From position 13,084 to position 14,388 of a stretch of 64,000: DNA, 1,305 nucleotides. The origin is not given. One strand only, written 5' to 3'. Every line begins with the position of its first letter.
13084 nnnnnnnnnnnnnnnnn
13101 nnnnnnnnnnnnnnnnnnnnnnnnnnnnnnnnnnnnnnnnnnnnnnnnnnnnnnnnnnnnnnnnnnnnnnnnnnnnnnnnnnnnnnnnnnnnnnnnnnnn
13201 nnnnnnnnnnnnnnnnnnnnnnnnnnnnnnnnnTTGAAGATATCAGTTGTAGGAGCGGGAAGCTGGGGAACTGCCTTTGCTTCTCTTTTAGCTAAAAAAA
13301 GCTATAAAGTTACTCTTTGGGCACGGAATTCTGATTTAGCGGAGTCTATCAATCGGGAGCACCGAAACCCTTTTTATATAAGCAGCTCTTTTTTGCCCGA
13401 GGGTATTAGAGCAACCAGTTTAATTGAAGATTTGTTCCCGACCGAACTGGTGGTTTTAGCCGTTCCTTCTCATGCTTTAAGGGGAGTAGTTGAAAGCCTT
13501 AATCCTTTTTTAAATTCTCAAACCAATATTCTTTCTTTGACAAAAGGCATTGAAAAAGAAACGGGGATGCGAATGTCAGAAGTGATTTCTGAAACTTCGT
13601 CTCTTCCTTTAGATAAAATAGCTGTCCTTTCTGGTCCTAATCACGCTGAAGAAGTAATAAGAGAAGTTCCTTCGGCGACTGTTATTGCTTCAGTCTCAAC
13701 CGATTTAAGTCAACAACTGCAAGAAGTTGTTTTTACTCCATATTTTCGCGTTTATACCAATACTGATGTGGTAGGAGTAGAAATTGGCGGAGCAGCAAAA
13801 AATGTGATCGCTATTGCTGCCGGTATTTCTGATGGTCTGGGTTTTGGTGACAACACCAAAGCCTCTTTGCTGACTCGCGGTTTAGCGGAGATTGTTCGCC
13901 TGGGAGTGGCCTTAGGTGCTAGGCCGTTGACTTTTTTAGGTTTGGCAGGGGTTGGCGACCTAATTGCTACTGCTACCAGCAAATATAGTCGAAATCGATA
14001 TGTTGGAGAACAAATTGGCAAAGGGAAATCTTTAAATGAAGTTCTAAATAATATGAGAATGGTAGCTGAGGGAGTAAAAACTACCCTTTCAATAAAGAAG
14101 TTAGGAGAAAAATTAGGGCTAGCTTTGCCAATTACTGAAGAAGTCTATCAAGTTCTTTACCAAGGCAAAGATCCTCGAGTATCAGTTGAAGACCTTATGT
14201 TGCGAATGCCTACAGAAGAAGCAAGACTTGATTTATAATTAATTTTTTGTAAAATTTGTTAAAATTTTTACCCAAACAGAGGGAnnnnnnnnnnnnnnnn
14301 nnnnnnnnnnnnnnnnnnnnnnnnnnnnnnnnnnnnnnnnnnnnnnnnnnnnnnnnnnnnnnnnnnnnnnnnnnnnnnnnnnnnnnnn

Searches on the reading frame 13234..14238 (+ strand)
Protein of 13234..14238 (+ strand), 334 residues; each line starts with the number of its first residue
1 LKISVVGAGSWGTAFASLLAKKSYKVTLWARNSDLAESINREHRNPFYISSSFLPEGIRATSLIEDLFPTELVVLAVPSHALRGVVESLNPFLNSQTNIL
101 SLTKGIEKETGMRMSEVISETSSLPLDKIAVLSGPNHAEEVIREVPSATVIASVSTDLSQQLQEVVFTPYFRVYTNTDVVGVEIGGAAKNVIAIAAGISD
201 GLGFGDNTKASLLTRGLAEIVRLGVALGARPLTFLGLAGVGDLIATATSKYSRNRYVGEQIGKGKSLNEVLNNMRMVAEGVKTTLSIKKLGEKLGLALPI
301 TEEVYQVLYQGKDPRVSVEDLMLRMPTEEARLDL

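Call 58: search_protein_families(library=pfam, proteins=[window:13234-14238:+], max_evalue=0.00001)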
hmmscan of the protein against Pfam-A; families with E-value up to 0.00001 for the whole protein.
window:13234-14238:+ (334 aa): 4 families
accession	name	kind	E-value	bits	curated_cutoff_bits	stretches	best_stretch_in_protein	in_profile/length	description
PF07479.19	NAD_Gly3P_dh_C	-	9.1e-57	191.7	25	1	178-318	1-141/142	NAD-dependent glycerol-3-phosphate dehydrogenase C-terminus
PF01210.29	NAD_Gly3P_dh_N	-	8.6e-46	156.2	23.1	1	2-155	1-154/158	NAD-dependent glycerol-3-phosphate dehydrogenase N-terminus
PF20618.3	GPD_NAD_C_bact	-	2.6e-18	66.7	27.6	1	238-304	1-66/66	Bacterial GPD, NAD-dependent C-terminal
PF02558.23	ApbA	-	5.7e-13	49.2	22.2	1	3-112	1-109/150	Ketopantoate reductase PanE/ApbA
